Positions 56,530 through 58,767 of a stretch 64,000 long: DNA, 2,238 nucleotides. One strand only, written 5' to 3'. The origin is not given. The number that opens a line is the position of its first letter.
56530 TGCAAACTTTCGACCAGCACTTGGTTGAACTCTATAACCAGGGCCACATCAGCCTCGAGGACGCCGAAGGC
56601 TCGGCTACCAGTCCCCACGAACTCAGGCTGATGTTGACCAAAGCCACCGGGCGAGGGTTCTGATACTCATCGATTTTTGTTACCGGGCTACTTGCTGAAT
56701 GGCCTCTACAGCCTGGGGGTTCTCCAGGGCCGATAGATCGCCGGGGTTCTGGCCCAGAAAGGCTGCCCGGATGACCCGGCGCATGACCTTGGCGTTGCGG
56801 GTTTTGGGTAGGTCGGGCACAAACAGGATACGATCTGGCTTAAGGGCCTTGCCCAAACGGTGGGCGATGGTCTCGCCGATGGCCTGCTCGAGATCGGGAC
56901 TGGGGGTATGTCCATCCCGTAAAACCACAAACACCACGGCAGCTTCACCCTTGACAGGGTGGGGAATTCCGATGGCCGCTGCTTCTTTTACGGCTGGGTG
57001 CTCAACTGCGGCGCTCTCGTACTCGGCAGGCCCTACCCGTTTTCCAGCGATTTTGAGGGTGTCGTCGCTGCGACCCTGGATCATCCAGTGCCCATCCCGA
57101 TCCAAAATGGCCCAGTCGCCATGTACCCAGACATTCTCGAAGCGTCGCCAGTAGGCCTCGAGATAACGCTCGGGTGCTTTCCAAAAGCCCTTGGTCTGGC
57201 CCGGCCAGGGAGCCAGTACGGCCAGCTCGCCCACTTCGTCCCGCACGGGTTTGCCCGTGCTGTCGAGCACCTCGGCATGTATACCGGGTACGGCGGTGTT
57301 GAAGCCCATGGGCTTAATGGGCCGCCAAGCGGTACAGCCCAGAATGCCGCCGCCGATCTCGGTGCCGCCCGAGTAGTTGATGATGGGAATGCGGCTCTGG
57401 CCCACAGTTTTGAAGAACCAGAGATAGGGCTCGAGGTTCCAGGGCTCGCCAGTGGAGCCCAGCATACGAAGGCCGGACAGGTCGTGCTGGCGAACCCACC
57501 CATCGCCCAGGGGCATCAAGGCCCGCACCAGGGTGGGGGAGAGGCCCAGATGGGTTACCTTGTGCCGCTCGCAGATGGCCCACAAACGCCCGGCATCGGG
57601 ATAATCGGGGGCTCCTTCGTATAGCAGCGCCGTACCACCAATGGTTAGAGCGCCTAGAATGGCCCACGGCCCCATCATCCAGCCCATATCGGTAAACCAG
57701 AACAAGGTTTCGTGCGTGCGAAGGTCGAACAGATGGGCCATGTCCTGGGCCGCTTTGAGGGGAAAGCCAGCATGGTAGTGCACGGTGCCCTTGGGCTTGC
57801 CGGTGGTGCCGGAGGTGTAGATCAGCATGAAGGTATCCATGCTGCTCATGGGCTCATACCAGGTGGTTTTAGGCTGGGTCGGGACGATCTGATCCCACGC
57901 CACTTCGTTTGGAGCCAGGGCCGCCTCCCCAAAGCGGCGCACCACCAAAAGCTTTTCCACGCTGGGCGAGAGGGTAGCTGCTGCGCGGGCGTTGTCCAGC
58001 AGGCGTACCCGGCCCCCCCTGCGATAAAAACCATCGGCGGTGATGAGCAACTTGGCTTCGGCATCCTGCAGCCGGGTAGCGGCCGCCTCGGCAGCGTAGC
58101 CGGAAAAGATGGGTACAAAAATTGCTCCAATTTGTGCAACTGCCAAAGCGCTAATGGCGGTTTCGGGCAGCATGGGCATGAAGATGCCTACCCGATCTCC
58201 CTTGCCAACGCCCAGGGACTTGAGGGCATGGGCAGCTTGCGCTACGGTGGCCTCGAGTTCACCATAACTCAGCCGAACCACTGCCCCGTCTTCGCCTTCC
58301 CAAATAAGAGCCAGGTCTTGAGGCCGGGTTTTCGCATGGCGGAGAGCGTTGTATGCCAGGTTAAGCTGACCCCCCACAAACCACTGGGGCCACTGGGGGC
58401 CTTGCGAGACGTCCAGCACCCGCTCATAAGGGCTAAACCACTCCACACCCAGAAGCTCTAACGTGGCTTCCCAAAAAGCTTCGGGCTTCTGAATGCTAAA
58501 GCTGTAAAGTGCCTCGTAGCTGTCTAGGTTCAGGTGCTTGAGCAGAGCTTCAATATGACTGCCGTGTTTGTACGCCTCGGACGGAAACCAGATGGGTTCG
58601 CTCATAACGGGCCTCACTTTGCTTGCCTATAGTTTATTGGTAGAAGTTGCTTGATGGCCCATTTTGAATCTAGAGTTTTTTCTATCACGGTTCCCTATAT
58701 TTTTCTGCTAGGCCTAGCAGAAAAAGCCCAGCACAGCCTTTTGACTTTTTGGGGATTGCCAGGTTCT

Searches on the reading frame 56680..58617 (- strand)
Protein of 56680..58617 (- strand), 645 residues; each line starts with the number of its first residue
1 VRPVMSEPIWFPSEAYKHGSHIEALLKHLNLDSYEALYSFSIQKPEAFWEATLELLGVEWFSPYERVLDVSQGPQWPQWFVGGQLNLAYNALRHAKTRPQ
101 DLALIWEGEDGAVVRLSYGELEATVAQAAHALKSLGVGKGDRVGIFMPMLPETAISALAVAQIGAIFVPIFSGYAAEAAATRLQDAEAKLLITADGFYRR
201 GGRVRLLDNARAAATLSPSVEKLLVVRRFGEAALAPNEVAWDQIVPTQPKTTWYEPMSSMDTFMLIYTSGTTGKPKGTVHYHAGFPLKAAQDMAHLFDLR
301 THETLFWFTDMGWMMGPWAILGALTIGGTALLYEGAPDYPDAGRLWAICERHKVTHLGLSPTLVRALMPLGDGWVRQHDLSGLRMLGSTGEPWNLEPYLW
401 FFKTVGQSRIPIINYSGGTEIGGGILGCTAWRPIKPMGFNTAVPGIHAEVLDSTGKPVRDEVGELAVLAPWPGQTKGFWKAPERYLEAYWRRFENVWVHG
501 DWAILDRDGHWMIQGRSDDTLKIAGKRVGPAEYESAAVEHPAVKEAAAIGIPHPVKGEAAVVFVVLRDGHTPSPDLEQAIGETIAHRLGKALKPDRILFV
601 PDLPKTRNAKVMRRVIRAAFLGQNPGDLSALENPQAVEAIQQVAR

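Call 37: search_protein_families(library=pfam, proteins=[window:56680-58617:-], max_evalue=0.001)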
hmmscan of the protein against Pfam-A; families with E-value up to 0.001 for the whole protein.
window:56680-58617:- (645 aa): 3 families
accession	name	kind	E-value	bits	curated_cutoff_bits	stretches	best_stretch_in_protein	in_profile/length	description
PF00501.34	AMP-binding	-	7.1e-72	242.8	29.9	1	93-478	3-383/384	AMP-binding enzyme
PF13193.12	AMP-binding_C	-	5.3e-23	82.2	24.5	1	532-610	1-76/76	AMP-binding enzyme C-terminal domain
PF16177.11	ACAS_N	-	1.8e-19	69.7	27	1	34-91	1-55/55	Acetyl-coenzyme A synthetase N-terminus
